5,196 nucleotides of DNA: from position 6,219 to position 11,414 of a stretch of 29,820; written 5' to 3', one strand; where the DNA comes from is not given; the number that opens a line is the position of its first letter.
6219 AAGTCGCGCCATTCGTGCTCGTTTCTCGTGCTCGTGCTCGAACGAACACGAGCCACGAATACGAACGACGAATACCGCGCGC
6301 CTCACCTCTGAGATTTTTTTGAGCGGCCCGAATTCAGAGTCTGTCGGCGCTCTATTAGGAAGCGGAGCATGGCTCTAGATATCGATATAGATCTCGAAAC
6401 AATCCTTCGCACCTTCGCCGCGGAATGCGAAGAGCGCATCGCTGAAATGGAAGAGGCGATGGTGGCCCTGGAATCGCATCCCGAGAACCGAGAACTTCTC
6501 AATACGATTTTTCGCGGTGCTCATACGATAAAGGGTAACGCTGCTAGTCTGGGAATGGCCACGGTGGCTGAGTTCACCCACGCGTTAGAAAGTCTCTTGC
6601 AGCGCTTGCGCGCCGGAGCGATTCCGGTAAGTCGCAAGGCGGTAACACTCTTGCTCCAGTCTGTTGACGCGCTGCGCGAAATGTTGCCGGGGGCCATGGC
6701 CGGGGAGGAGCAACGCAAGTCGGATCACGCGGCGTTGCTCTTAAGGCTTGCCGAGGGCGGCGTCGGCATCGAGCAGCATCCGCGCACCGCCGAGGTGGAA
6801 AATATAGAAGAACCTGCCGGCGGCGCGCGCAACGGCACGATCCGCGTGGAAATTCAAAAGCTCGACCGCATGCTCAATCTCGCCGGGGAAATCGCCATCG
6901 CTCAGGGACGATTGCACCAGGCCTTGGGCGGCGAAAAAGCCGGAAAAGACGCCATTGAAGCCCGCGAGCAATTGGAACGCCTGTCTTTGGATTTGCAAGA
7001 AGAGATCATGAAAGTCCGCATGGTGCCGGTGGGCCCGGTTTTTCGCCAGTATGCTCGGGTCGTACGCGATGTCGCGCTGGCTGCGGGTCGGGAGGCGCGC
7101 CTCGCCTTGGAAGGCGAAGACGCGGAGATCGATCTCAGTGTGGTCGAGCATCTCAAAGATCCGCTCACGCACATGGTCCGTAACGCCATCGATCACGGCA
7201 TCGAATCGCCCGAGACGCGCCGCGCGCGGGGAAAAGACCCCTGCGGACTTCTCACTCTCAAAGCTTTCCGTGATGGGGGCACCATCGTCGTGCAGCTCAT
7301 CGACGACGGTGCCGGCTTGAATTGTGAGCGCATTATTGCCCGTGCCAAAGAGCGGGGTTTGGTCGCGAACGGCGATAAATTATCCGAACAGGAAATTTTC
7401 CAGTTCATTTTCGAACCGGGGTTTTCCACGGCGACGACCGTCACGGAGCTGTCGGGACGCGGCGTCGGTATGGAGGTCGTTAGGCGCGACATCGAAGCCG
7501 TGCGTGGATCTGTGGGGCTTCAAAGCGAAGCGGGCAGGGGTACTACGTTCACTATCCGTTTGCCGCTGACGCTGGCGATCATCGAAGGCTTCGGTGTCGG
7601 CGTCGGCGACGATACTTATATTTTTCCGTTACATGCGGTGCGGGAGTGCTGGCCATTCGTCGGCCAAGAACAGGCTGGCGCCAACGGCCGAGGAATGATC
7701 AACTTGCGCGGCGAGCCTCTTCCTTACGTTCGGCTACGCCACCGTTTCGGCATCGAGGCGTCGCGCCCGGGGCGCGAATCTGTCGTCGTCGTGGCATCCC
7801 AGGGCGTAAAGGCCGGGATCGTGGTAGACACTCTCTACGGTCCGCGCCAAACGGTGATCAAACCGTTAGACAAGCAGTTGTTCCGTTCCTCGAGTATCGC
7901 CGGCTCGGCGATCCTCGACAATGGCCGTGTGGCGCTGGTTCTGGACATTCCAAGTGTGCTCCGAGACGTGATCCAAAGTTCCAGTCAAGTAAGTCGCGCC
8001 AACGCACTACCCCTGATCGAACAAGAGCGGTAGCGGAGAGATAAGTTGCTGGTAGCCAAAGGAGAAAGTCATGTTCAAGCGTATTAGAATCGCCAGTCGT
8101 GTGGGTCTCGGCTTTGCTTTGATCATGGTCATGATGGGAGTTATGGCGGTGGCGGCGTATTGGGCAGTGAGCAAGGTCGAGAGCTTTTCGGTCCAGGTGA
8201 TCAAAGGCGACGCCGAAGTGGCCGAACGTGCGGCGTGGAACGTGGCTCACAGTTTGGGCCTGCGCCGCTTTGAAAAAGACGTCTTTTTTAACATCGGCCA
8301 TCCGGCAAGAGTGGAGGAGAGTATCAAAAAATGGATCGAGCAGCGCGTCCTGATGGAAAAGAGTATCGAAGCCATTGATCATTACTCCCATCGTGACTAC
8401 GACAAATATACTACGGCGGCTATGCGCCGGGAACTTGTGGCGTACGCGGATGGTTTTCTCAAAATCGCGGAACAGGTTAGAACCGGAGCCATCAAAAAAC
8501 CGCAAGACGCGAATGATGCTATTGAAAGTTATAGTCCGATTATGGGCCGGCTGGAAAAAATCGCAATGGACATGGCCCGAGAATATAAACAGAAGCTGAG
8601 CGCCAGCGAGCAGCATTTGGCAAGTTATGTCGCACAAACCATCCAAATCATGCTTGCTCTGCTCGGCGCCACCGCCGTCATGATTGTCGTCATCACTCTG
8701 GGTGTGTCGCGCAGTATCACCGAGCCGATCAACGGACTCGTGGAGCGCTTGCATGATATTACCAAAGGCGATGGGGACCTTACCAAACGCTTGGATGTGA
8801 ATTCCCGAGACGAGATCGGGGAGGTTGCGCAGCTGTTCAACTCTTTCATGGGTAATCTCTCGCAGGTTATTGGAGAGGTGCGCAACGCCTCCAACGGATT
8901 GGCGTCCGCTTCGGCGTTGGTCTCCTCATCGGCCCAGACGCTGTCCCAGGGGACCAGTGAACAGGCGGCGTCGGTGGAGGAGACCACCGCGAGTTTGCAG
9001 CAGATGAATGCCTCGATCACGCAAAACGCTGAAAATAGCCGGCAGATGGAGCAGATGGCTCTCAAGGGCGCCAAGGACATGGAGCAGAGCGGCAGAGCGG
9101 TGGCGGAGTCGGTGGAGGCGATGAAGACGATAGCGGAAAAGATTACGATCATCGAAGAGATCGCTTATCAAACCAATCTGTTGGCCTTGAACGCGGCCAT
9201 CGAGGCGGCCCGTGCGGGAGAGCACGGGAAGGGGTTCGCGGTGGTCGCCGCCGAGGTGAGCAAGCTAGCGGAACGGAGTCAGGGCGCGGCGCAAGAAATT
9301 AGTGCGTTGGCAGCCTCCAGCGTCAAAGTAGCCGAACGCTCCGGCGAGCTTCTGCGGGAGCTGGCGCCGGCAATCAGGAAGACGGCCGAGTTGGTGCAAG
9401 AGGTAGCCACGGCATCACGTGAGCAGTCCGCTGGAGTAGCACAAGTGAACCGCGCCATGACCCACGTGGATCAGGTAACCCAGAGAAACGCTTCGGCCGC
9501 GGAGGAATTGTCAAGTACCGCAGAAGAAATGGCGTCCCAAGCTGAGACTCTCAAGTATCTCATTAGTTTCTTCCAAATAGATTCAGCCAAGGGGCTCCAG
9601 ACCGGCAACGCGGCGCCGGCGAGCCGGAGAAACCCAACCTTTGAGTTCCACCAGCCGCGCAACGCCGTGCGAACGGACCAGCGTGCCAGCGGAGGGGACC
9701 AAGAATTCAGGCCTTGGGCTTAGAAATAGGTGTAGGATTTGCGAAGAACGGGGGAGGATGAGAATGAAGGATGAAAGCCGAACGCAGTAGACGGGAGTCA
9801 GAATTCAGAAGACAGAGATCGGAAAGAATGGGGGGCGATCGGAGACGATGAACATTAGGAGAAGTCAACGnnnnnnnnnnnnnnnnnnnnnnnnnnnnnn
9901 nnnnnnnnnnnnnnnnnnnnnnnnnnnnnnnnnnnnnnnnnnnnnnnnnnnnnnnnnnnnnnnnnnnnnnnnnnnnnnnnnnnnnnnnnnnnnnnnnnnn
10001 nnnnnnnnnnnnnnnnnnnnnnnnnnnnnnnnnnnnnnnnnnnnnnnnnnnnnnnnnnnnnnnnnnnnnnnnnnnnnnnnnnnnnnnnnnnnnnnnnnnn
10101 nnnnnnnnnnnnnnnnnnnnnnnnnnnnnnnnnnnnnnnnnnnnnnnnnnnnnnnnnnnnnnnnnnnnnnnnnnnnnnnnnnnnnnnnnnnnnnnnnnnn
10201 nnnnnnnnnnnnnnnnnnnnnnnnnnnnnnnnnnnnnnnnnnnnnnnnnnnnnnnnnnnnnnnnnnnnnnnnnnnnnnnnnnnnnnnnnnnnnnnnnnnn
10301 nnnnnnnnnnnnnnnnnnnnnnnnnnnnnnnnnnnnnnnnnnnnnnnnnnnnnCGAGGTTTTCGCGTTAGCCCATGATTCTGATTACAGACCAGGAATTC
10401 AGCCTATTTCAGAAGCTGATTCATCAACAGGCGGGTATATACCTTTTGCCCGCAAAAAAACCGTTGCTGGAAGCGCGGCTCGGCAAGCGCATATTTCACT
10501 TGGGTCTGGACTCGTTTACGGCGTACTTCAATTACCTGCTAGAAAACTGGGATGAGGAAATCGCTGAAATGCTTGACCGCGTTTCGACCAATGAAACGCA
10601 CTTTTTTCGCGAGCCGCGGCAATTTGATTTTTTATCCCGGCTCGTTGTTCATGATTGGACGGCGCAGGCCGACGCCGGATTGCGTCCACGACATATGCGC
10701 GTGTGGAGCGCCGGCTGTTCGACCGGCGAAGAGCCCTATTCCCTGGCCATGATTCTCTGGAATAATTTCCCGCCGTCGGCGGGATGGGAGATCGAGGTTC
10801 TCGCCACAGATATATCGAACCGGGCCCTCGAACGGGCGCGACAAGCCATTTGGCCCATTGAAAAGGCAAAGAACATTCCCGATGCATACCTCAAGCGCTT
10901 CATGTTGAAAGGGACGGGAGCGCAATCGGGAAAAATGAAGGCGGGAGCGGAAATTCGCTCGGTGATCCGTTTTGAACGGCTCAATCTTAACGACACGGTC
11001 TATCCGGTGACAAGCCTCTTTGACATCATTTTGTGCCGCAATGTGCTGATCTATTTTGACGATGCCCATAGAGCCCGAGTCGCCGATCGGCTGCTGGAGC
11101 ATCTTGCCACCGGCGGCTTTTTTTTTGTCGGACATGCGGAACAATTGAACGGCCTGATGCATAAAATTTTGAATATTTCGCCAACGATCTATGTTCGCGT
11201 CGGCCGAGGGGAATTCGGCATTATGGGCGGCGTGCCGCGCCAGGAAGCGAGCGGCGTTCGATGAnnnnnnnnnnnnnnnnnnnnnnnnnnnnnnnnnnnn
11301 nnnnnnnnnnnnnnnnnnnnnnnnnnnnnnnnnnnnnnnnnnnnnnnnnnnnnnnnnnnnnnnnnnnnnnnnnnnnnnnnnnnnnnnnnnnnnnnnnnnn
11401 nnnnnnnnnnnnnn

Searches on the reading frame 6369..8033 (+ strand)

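Call 5: search_protein_families(library=pfam, proteins=[window:6369-8033:+], max_evalue=0.01)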
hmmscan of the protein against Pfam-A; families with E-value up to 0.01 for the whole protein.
window:6369-8033:+ (554 aa): 5 families
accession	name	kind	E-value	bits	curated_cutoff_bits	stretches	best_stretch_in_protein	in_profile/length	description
PF01584.24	CheW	-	2.8e-26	92.2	23.5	1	407-533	2-136/138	CheW-like domain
PF01627.28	Hpt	-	1.3e-17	64.3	24.6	1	12-104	2-83/84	Hpt domain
PF02518.31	HATPase_c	-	5.5e-16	59.4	26.4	1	264-401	4-110/111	Histidine kinase-, DNA gyrase B-, and HSP90-like ATPase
PF02895.20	H-kinase_dim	-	5.1e-14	52.9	23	1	157-216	3-68/68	Signal transducing histidine kinase, homodimeric domain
PF09045.15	L27_2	-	0.0088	16.4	27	0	319-339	9-29/58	L27_2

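Call 6: search_protein_families(library=ncbifam, proteins=[window:6369-8033:+], max_evalue=0.01)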
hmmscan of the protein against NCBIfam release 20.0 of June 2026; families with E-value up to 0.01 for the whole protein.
window:6369-8033:+ (554 aa): 28 families (the best 25 are shown)
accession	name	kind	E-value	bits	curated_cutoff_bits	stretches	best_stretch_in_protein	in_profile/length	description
NF007835.0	PRK10547.1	equivalog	2.8e-119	399.6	793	2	140-530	262-656/670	chemotaxis protein CheA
NF041336.1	CheA_Halo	equivalog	1.2e-110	371.1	950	2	157-528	293-664/666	chemotaxis protein CheA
TIGR02956.1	TMAO_torS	equivalog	3.4e-09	35.4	676.5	1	346-401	629-683/967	TMAO reductase system sensor histidine kinase/response regulator TorS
NF010411.0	PRK13837.1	equivalog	3e-07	28.8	647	1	342-401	622-676/828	two-component system VirA-like sensor kinase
NF008298.1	PRK11086.1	subfamily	3.8e-07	28.9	520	1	341-400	471-525/529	DcuS/MalK family sensor histidine kinase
NF008468.0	PRK11360.1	equivalog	3.8e-07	28.9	646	1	341-400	554-608/616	two-component system sensor histidine kinase AtoS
NF041947.1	LuxQ_Vibrio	equivalog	5.1e-07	28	1200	1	341-402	636-698/843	quorum-sensing autoinducer 2 sensor kinase/phosphatase LuxQ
NF007688.0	PRK10364.1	equivalog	5.3e-07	28.7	479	1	339-401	396-452/460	two-component system sensor histidine kinase ZraS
NF038348.1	T2SS_HK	subfamily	4.1e-06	25.5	450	1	341-400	517-573/574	histidine kinase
NF041210.1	his_kin_PieS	equivalog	7.5e-06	25.2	850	1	342-400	414-470/474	two component system sensor histidine kinase PieS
NF046044.1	PnpS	equivalog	2.6e-05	23.4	400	1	361-399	352-390/390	two-component system histidine kinase PnpS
NF045595.1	HK_scytonemin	equivalog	3.2e-05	22.5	865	1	318-400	560-635/637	scytonemin biosynthesis sensor histidine kinase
NF011874.0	PRK15347.1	equivalog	4.1e-05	21.8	852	1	345-402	562-616/921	two component system sensor kinase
NF047874.1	MASE3_PAS_HK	subfamily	4.5e-05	22.4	560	1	358-401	583-626/655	MASE3 domain-containing sensor histidine kinase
NF052574.1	HisKinEspCMyxo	equivalog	4.5e-05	21.8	1200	1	341-400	581-637/785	serine histidine kinase EspC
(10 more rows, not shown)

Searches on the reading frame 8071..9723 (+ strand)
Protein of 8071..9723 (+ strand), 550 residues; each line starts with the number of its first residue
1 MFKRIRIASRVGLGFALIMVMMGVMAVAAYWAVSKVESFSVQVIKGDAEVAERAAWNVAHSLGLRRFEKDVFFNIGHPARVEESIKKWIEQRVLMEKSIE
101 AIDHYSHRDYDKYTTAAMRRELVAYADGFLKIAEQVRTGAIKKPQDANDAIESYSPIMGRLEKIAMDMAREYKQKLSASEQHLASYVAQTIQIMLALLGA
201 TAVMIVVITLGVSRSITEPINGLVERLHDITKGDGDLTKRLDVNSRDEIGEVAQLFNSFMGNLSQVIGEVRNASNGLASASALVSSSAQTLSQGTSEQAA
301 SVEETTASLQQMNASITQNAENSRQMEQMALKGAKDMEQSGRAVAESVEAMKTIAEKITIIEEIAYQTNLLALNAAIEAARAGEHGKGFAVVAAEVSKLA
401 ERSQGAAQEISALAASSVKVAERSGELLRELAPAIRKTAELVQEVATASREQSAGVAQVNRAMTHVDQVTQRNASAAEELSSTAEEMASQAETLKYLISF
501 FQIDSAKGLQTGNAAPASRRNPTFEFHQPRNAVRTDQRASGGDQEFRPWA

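Call 5: search_protein_families(library=pfam, proteins=[window:8071-9723:+], max_evalue=0.01)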
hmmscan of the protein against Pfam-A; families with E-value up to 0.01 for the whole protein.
window:8071-9723:+ (550 aa): 3 families
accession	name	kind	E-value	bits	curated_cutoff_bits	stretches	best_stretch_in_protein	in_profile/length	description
PF00015.26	MCPsignal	-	1.9e-35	122.6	34.6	2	321-414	2-95/172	Methyl-accepting chemotaxis protein (MCP) signalling domain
PF00672.30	HAMP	-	1.1e-12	48.5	25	1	212-264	2-52/53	HAMP domain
PF00542.24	Ribosomal_L12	-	0.006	17.3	25.9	0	264-316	13-64/67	Ribosomal protein L7/L12 C-terminal domain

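Call 6: search_protein_families(library=ncbifam, proteins=[window:8071-9723:+], max_evalue=0.01)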
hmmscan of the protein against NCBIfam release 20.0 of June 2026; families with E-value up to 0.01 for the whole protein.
window:8071-9723:+ (550 aa): 16 families
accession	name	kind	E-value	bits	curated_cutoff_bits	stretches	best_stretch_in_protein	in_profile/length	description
NF011615.0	PRK15041.1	equivalog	1.5e-68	231.9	947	1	74-513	80-527/554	methyl-accepting chemotaxis protein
NF047851.1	MCPCitTducer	equivalog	3.9e-64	217.7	900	1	177-520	179-533/553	methyl-accepting chemotaxis citrate transducer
NF041847.1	transduc_aer2_vibrio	equivalog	6.3e-64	216.5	1200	1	215-514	454-766/804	aerotaxis transducer Aer2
NF011622.0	PRK15048.1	equivalog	8.5e-61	206.7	900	1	164-510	168-522/553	methyl-accepting chemotaxis protein II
NF007309.0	PRK09793.1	equivalog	5.2e-49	167.6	903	1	177-506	176-516/533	methyl-accepting chemotaxis protein IV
NF058645.1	MCPCtpMPsAe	equivalog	1.4e-44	152.8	900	3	173-358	186-371/558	methyl-accepting chemotaxis protein CtpM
NF050802.1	AspChtxCcaA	equivalog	8.5e-24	83.9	1300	2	262-412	501-630/700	aspartate chemotaxis receptor CcaA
NF007837.0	PRK10549.1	equivalog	3.4e-08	32.6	603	1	197-265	169-235/466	envelope stress sensor histidine kinase BaeS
NF033092.0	HK_WalK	equivalog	7.7e-08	31.4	725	1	183-266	168-249/594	cell wall metabolism sensor histidine kinase WalK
NF012163.2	BaeS_SmeS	equivalog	1.9e-06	27.1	500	1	189-265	161-235/457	sensor histidine kinase efflux regulator BaeS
NF007423.1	PRK09966.1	equivalog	1.9e-06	27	325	1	175-278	134-236/390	diguanylate cyclase DgcN/YfiN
TIGR02168.1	SMC_prok_B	equivalog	8.6e-05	20.5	567.35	1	230-494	663-926/1181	chromosome segregation protein SMC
NF012226.0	AdeS_HK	equivalog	0.00041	19.6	500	1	187-274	56-139/353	two-component sensor histidine kinase AdeS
NF038389.1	ArsS_fam_HK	equivalog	0.0013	18.3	250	1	161-265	104-201/403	ArsS family sensor histidine kinase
TIGR04527.1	mycoplas_twoTM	subfamily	0.002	17.9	125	0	237-350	63-151/248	MG_279/MG_280 family protein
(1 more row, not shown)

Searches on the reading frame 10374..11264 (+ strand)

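Call 5: search_protein_families(library=pfam, proteins=[window:10374-11264:+], max_evalue=0.01)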
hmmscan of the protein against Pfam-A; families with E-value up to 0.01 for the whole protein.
window:10374-11264:+ (296 aa): 7 families
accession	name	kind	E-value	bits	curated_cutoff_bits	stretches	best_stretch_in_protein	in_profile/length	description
PF01739.24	CheR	-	6.5e-56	189.3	27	1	73-269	1-190/195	CheR methyltransferase, SAM binding domain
PF03705.20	CheR_N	-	3e-14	52.9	27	1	7-58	1-52/53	CheR methyltransferase, all-alpha domain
PF08242.18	Methyltransf_12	-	6.2e-06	27.3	30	0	199-250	52-98/98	Methyltransferase domain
PF13649.12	Methyltransf_25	-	9.2e-05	23.5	27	0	197-248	47-97/97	Methyltransferase domain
PF13489.12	Methyltransf_23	-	0.0011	19.1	27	1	104-252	20-116/164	Methyltransferase domain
PF13847.12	Methyltransf_31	-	0.0026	17.9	27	0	107-157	4-46/145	Methyltransferase domain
PF08241.18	Methyltransf_11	-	0.0033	18.4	21.2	0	198-251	44-94/95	Methyltransferase domain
